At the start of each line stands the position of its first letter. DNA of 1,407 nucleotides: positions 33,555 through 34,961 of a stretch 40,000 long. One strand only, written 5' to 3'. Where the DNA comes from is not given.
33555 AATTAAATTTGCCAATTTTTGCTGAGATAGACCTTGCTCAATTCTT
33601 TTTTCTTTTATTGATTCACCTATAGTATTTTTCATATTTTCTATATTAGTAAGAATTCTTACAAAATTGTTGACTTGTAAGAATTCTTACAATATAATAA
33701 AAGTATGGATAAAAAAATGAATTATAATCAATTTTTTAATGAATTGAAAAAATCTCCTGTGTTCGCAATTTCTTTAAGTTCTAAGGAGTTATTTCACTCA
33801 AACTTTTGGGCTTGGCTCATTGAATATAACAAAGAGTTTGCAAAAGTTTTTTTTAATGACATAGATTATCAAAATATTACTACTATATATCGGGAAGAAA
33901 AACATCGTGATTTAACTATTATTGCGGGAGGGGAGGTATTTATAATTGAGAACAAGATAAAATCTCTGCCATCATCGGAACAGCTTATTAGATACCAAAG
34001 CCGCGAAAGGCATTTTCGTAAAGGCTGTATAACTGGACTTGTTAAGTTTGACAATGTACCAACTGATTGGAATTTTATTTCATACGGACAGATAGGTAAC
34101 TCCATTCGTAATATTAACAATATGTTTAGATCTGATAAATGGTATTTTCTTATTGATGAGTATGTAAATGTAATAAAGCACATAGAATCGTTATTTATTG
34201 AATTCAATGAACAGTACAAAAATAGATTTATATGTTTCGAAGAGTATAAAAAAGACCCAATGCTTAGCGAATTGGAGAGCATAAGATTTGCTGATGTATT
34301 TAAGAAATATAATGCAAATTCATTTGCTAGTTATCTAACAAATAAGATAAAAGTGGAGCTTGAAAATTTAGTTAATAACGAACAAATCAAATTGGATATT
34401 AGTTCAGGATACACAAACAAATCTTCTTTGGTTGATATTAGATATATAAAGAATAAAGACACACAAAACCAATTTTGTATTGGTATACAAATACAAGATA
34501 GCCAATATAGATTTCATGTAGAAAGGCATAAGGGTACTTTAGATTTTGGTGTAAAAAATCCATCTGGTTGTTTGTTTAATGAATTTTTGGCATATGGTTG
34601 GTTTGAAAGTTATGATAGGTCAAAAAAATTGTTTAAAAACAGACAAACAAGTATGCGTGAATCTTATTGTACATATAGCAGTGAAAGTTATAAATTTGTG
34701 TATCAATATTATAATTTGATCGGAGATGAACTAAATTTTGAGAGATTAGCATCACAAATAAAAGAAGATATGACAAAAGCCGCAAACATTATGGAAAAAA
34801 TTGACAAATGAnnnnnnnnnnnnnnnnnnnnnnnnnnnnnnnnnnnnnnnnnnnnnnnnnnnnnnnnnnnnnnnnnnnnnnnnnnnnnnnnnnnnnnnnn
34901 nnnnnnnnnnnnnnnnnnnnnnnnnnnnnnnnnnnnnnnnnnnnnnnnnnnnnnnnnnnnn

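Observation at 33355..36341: Roughly 2.8-kb foreign-looking cassette splitting the dcw cluster: XRE repressor, PD-(D/E)XK nuclease, Zn-ribbon/2-TM protein and TM micro-ORF (best candidate for a novel system)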

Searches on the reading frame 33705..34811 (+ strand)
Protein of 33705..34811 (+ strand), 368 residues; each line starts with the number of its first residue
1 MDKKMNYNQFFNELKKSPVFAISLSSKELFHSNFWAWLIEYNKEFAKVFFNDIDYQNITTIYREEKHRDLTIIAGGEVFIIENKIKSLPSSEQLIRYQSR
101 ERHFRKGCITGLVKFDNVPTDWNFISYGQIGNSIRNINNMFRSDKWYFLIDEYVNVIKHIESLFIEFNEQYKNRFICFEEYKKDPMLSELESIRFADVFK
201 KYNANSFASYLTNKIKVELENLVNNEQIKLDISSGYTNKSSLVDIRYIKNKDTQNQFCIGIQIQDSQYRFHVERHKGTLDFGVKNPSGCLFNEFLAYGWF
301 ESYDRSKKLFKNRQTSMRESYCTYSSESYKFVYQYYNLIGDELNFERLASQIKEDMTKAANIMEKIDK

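Call 3: search_protein_families(library=pfam, proteins=[window:33705-34811:+], max_evalue=1)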
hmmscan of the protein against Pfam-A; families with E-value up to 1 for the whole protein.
window:33705-34811:+ (368 aa): 1 family
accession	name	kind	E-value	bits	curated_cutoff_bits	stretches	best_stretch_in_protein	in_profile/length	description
PF14281.12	PDDEXK_4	-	1.1e-05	25.9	22.3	1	22-99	7-110/183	PD-(D/E)XK nuclease superfamily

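Call 4: search_protein_families(library=padloc, proteins=[window:33705-34811:+], max_evalue=1)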
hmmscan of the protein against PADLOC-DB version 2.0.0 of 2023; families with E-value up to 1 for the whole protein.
window:33705-34811:+ (368 aa): 2 families
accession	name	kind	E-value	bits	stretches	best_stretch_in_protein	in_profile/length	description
PDLC04977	PDC-S26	-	2.8e-10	37.9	1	47-158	86-206/400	-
PDLC04972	PDC-S26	-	2.1e-08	31.9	2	51-272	89-322/397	-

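Call 5: search_protein_families(library=ncbifam, proteins=[window:33705-34811:+], max_evalue=1)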
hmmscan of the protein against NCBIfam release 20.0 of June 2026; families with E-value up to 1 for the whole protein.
window:33705-34811:+ (368 aa): 1 family
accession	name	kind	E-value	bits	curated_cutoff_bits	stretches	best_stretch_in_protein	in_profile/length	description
NF007703.0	PRK10391.1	equivalog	0.082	12.9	101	1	43-83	21-61/71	transcription modulator YdgT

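Call 10: find_homologous_proteins(query=window:33705-34811:+)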
Query window:33705-34811:+ (368 aa): 344 proteins with E <= 0.001 among 1429 candidates; the best 120 are listed.
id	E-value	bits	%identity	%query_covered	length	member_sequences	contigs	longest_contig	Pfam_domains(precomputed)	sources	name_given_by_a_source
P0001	5.7e-238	807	99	99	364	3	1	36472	PF14281.13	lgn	-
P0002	7.5e-153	527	65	100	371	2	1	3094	-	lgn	-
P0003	7.4e-150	517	64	100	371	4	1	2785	-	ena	-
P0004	1.2e-125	438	56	99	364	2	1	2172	-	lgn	-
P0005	6.1e-124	432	55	99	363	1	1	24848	-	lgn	-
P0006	3.8e-122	426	55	99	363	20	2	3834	-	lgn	-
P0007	3.3e-107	377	49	98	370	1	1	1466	-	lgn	-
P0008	1.4e-102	362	49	99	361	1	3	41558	-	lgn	-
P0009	1.5e-96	342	47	99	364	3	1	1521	PF14281.13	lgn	-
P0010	4.9e-65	238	39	97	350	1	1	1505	PF14281.13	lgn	-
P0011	5.9e-63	232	39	95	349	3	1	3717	-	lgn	-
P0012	1.0e-58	218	36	98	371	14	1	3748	-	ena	-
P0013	7.2e-57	212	36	98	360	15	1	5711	PF14281.13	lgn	-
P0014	2.5e-56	210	39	96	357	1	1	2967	PF14281.13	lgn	-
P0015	3.2e-54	203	34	97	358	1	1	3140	PF14281.13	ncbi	-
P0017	1.4e-53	201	38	98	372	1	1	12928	PF14281.13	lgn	-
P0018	2.9e-53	200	37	96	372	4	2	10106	PF14281.13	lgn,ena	-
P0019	8.4e-53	198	36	96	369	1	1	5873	PF14281.13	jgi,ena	-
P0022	9.6e-51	191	38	95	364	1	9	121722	PF14281.13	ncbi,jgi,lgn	-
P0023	2.4e-50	190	38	96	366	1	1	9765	PF14281.13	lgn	-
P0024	3.5e-50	190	35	100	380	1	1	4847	PF14281.13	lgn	-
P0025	4.2e-50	189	35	94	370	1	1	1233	PF14281.13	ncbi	-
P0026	5.0e-50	189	34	96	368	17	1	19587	PF14281.13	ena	-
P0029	4.8e-49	186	34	99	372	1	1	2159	PF14281.13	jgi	-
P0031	7.2e-49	185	37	96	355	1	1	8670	PF14281.13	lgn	-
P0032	8.8e-49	185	36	95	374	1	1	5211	PF14281.13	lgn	-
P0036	2.0e-47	180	38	98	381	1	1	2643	PF14281.13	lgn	-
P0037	2.0e-47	180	37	96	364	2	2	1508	PF14281.13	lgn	-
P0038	6.9e-47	179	36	96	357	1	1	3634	PF14281.13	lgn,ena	-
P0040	8.7e-46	175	35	95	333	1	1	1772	PF14281.13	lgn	-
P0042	1.0e-45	175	34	97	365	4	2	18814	PF14281.13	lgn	-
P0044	2.6e-45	173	34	99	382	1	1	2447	PF14281.13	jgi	-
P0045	6.6e-45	172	35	97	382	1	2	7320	PF14281.13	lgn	-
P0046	1.4e-44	171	32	98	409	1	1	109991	PF14281.13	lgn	-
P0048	7.3e-43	165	33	98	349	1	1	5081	PF14281.13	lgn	-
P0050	1.3e-42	165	33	98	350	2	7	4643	PF14281.13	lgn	-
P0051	1.4e-42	165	32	98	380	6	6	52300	PF14281.13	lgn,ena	-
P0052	2.2e-42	164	32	97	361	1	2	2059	PF14281.13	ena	-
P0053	2.6e-42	164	33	95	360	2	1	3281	PF14281.13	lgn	-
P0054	7.4e-42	162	32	98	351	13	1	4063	PF14281.13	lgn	-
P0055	1.7e-41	161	35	89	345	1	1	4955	PF14281.13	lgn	-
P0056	1.9e-41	161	34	96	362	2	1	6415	PF14281.13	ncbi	-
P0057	2.6e-41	160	34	98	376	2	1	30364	PF14281.13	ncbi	-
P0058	2.8e-41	160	34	96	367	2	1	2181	PF14281.13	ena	-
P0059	6.7e-41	159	32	98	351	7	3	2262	PF14281.13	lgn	-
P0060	1.9e-40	157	33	100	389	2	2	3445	PF14281.13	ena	-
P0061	2.4e-40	157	33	98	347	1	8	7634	PF14281.13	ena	-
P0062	2.6e-40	157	32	98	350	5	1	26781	PF14281.13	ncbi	-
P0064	3.3e-40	157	33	98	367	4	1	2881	PF14281.13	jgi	-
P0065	3.5e-40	157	33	99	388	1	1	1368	PF14281.13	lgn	-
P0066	4.7e-40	156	34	95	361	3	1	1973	PF14281.13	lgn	-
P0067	5.1e-40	156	33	98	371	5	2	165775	PF14281.13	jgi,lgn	jgi:hypothetical protein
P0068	6.0e-40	156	35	96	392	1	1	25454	PF14281.13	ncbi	-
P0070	1.2e-39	155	35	99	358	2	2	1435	PF14281.13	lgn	-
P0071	1.8e-39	154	31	98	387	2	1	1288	PF14281.13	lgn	-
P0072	2.3e-39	154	34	90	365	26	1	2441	PF14281.13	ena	-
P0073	2.3e-39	154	34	96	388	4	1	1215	PF14281.13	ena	-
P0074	3.8e-39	153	32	99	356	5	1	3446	PF14281.13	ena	-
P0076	7.4e-39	152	33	95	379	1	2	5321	PF14281.13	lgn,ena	-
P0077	8.5e-39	152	35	98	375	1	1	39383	PF14281.13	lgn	-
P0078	8.7e-39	152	34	95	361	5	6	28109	PF14281.13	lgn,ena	-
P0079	1.0e-38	152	34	95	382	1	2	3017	PF14281.13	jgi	-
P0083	7.8e-38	149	33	91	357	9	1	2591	PF14281.13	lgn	-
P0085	1.1e-37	148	33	97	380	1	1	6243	PF14281.13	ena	-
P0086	1.2e-37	148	33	96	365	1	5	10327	PF14281.13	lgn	-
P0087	1.7e-37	148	32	99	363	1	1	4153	PF14281.13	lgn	-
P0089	2.0e-37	148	34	96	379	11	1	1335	PF14281.13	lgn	-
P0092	3.5e-37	147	35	96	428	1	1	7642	PF14281.13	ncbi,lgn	-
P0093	4.0e-37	147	32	96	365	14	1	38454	PF14281.13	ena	-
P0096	7.6e-37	146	37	73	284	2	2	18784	PF14281.13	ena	-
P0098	1.3e-36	145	34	92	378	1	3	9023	PF14281.13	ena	-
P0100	2.3e-36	144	33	90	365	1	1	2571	PF14281.13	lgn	-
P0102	3.3e-36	144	32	96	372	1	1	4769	PF14281.13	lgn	-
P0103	3.6e-36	143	32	93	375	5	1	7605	PF14281.13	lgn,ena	-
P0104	3.7e-36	143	32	96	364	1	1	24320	PF14281.13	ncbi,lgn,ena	-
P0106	7.0e-36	142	32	92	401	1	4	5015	PF14281.13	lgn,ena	-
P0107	9.1e-36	142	32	98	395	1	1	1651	PF14281.13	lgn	-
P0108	1.0e-35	142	30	98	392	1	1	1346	PF14281.13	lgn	-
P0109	1.1e-35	142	34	96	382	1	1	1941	PF14281.13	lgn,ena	-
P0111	1.4e-35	141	33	99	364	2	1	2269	PF14281.13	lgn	-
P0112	2.0e-35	141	32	97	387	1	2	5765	PF14281.13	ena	-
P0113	2.3e-35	141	32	97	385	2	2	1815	PF14281.13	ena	-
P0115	3.6e-35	140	35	98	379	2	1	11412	PF14281.13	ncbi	-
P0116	4.0e-35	140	31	95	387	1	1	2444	PF14281.13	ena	-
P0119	5.9e-35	139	34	98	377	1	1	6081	PF14281.13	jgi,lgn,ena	-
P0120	7.0e-35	139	32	98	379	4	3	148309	PF14281.13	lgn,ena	-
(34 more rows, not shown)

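Call 14: find_encoding_contigs(protein=P0005, flank=8000, max_places=3)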
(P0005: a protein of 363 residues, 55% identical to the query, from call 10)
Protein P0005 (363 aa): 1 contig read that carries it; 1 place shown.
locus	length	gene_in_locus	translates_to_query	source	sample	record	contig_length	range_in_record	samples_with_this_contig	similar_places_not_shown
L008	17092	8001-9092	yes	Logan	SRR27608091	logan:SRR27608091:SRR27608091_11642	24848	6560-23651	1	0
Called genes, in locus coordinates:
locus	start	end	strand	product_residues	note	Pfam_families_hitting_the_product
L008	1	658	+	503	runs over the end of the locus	PF12229:PG_binding_4, PF04294:VanW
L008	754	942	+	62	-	-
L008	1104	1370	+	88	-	PF15919:HicB_lk_antitox (weak)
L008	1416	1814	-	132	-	-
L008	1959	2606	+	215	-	PF01791:DeoC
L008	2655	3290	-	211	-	PF01966:HD (weak)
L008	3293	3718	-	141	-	PF08010:Phage_30_3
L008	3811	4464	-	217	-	PF13302:Acetyltransf_3, PF00583:Acetyltransf_1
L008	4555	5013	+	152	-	-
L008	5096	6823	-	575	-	PF09479:Flg_new (faint), PF13306:LRR_5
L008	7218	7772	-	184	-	-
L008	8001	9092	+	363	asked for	-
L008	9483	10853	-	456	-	PF02127:Peptidase_M18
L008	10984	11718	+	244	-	PF04298:Zn_peptidase_2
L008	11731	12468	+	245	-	PF04298:Zn_peptidase_2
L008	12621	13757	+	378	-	-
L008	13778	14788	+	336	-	-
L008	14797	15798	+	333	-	PF07804:HipA_C (weak), PF00454:PI3_PI4_kinase (weak)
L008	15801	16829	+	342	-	-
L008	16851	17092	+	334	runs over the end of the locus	-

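Call 15: find_encoding_contigs(protein=P0008, flank=8000, max_places=3)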
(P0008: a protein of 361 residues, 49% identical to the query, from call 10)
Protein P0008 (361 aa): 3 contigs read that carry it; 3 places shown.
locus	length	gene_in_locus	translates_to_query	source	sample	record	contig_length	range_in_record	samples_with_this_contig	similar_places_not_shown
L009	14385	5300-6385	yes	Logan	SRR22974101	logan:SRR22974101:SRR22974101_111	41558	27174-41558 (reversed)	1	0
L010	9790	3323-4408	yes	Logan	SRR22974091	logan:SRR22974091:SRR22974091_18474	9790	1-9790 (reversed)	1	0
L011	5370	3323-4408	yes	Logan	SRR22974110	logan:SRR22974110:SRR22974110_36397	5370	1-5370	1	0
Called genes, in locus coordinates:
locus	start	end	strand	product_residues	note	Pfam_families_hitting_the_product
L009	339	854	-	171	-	PF04892:VanZ-LLP1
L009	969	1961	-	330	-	-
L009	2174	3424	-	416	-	PF00579:tRNA-synt_1b, PF22421:SYY_C-terminal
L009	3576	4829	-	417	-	-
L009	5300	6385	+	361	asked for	-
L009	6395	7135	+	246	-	-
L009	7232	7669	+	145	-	PF00383:dCMP_cyt_deam_1 (weak)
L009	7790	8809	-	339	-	-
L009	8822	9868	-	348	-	-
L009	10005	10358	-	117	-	PF13811:DUF4186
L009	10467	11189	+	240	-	PF08713:DNA_alkylation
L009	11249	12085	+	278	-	PF01171:ATP_bind_3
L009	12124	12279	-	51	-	-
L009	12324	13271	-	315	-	PF00696:AA_kinase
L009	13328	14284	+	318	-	PF01118:Semialdhyde_dh, PF02774:Semialdhyde_dhC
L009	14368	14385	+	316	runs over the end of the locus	PF09851:SHOCT (weak)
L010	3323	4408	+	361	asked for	-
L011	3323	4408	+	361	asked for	-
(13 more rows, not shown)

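Call 42: find_related_loci(query=A4, collection=metagenome_contigs, flank=5000)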
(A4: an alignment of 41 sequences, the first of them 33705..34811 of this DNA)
Query A4 (368 aa) in metagenome_contigs; peptide patterns used: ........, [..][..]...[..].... (x = any residue, [..] = any of these).
599 stretches matched a pattern (row limit reached: there are more); 520 encode a relative of the query (tblastn E <= 1e-3); the best 80 are kept; 80 distinct loci.
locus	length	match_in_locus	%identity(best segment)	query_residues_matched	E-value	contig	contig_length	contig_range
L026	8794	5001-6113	65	1-368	2e-158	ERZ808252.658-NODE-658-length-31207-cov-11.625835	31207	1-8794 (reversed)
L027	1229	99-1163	38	2-363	8e-74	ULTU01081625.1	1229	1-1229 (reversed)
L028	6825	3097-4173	36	6-367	3e-65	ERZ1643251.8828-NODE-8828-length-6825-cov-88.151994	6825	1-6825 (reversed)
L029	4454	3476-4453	36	6-332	5e-60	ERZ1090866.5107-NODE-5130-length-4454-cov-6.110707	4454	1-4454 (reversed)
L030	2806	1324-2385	36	13-365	5e-60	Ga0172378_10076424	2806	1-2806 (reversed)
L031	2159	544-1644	35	1-363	4e-56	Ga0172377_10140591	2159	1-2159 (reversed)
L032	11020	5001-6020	37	4-364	6e-55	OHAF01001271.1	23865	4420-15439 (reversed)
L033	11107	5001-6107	31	1-366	2e-53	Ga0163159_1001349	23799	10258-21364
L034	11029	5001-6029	34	5-364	3e-53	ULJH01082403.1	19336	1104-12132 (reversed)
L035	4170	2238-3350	33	9-367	1e-50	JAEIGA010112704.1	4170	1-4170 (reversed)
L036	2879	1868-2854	35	1-326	3e-50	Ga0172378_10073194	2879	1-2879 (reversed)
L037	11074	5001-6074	32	1-355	1e-49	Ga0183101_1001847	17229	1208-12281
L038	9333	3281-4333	33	1-364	5e-47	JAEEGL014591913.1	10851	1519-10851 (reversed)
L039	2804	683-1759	33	6-365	6e-47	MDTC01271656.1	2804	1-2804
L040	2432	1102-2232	34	5-364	2e-44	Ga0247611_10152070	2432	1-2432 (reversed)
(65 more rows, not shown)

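Call 43: find_related_loci(query=A4, collection=viral_contigs, flank=5000)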
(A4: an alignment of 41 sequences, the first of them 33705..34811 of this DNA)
Query A4 (368 aa) in viral_contigs; peptide patterns used: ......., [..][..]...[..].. (x = any residue, [..] = any of these).
163 stretches matched a pattern; 3 encode a relative of the query (tblastn E <= 1e-3); 3 distinct loci.
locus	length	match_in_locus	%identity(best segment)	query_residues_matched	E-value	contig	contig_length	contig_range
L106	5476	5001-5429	43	3-144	2e-33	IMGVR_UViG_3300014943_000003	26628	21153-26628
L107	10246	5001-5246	39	13-87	2e-6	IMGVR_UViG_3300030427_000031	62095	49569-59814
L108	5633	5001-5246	37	13-87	4e-6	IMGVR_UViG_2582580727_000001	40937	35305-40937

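Call 48: predict_structure(alignment_id=A4)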
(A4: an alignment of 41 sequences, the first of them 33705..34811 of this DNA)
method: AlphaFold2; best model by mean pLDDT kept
length: 368 residues; sequences in the alignment: 41
mean_pLDDT: 93.9   pTM: 0.88
mean pLDDT of the five models: 93.9, 93.5, 93.2, 93.2, 92.7
residues with pLDDT >= 90: 321; 70-90: 41; 50-70: 3; < 50: 3
segments of 3 or more residues with pLDDT < 50: 1-3
pLDDT, mean of each block of 10 residues (from residue 1): 68 96 90 98 98 97 93 98 86 92 97 87 96 98 97 97 94 92 93 93 94 97 93 92 97 96 97 94 94 98 95 96 95 96 96 98 88
secondary structure, 60 per line:
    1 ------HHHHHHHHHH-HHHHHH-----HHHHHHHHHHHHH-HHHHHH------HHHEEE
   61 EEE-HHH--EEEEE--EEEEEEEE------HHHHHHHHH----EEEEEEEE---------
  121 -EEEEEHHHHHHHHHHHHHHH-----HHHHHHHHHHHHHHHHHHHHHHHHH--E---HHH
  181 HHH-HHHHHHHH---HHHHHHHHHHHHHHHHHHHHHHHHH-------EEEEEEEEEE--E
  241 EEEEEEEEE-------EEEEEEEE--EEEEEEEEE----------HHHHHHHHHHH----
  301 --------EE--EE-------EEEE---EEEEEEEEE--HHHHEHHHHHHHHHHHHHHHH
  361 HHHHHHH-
elements in order: H7-16 H18-23 H29-41 H43-48 E58-63 E70-74 E77-84 H91-99 E104-111 E122-126 H127-141 H147-171 H178-183 H185-192 H196-220 E228-237 E240-249 E257-264 E267-275 H286-296 E322-325 E329-337 H340-343 H345-367

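Call 50: search_protein_families(library=pfam, alignment_id=A5, max_evalue=0.0001)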
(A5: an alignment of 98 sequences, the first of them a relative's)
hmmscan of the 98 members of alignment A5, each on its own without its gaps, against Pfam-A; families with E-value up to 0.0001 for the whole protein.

A. member 1, L028:2045-3076:+ (343 aa): 1 family
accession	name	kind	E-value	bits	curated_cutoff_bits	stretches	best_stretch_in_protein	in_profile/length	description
PF13280.12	WYL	-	1e-09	38.7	21.8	1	150-223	3-69/70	WYL domain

B. families by the number of members that match (of 98 scanned): 73 families (the first 25 are shown)
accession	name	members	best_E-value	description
PF13280.12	WYL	6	2e-17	WYL domain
PF25583.1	WCX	5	1.2e-07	WCX domain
PF11074.14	DUF2779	4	7e-25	Domain of unknown function(DUF2779)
PF10686.14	YAcAr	4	6.2e-16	YspA, cpYpsA-related SLOG family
PF04221.18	RelB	3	2e-13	RelB antitoxin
PF00004.35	AAA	2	6.7e-23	ATPase family associated with various cellular activities (AAA)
PF07559.19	FlgE_D2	2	8.3e-20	Flagellar basal body protein FlaE D2 domain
PF06429.18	Flg_bbr_C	2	4.5e-17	Flagellar basal body rod FlgEFG protein C-terminal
PF01434.24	Peptidase_M41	2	4.3e-12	Peptidase family M41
PF22558.3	REase-ARP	2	2.1e-11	Restriction Endonuclease associating with ARP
PF20346.3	DUF6641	2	2.3e-10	Family of unknown function (DUF6641)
PF22692.1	LlgE_F_G_D1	2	6.9e-10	Flagellar hook protein FlgE/F/G D1 domain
PF00460.25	Flg_bb_rod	2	8e-10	Flagella basal body rod protein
PF13817.11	DDE_Tnp_IS66_C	2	4.2e-09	IS66 C-terminal element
PF09848.15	SLFN-g3_helicase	1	8.5e-94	Schlafen group 3, DNA/RNA helicase domain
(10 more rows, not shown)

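Call 53: fold_search(model_id=the predicted structure, library=pdb)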
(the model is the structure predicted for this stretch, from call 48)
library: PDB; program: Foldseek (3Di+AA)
matches with E <= 10: 544; with E <= 0.001: 0
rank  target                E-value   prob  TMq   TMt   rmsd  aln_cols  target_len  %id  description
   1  8spo_I                3.2e-02  0.08  0.11  0.11  28.1       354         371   10  Tetramerized activation of MapSPARTA bound with NAD+ (released 2023-08-23)
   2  8q8o_B                4.4e-02  0.84  0.21  0.44   6.2       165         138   14  PA14_16140 protein: the regulator of an operon involved in the biofilm formation in PA14 P. aeruginosa (released 2024-02-28)
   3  8q8o_A                9.9e-02  0.72  0.22  0.43   6.5       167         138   10  PA14_16140 protein: the regulator of an operon involved in the biofilm formation in PA14 P. aeruginosa (released 2024-02-28)
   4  2p0l                  9.9e-02  0.66  0.15  0.19  10.9       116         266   10  Crystal structure of a Lipoate-protein ligase A (released 2007-03-20)
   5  3w1h_B                1.0e-01  0.11  0.15  0.14  14.3       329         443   10  Crystal structure of the selenocysteine synthase SelA from Aquifex aeolicus (released 2013-06-05)
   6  2plg_A                1.2e-01  0.57  0.20  0.36   7.2       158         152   10  Crystal structure of T110839 protein from Synechococcus elongatus (released 2007-05-01)
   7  9kby_A                1.6e-01  0.06  0.09  0.05  20.9       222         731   14  Cryo-EM structure of DCL4-Hairpin RNA complex (released 2026-02-18)
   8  7xhy                  2.1e-01  0.11  0.10  0.13  16.3       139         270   10  Crystal structure of MerTK Kinase domain with BMS794833 (released 2022-11-30)
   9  7v1z_A                2.1e-01  0.07  0.08  0.08  17.9       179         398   10  human Serine beta-lactamase-like protein LACTB (released 2022-02-16)
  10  2plg_B                2.4e-01  0.23  0.17  0.28   8.7       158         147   11  Crystal structure of T110839 protein from Synechococcus elongatus (released 2007-05-01)
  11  8z4i_A                2.5e-01  0.63  0.15  0.14   7.3       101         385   10  crystal structure of Cdn1 in complex with cA3 (released 2026-02-04)
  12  2ns9_B                2.5e-01  0.13  0.10  0.22  15.2       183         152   10  Crystal structure of protein APE2225 from Aeropyrum pernix K1, Pfam COXG (released 2006-11-14)
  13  9dou_A                2.8e-01  0.20  0.16  0.08  11.6       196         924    9  Taeniopygia guttata R2 retrotransposon (R2Tg) initiating target-primed reverse transcription (released 2025-05-21)
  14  8bao_B                3.1e-01  0.28  0.13  0.13  10.9       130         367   12  Dysgonamonadaceae bacterium CRISPR ancillary nuclease 2 (released 2022-11-30)
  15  9t7u_BBB              3.4e-01  0.23  0.14  0.15   7.6       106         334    8  Glyceraldehyde-3-phosphate dehydrogenase A (GAPDH) (released 2026-01-14)
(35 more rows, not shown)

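Call 55: search_solved_structures(query=A4, max_evalue=1, show_alignments=2)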
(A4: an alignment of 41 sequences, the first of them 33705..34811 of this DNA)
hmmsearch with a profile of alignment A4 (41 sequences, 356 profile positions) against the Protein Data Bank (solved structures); distinct sequences matched with E-value up to 1: 1.
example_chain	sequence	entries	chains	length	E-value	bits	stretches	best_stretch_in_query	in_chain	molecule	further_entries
5wp5_A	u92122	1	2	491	0.17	14.4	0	147-216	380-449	Phosphomethylethanolamine N-methyltransferase 2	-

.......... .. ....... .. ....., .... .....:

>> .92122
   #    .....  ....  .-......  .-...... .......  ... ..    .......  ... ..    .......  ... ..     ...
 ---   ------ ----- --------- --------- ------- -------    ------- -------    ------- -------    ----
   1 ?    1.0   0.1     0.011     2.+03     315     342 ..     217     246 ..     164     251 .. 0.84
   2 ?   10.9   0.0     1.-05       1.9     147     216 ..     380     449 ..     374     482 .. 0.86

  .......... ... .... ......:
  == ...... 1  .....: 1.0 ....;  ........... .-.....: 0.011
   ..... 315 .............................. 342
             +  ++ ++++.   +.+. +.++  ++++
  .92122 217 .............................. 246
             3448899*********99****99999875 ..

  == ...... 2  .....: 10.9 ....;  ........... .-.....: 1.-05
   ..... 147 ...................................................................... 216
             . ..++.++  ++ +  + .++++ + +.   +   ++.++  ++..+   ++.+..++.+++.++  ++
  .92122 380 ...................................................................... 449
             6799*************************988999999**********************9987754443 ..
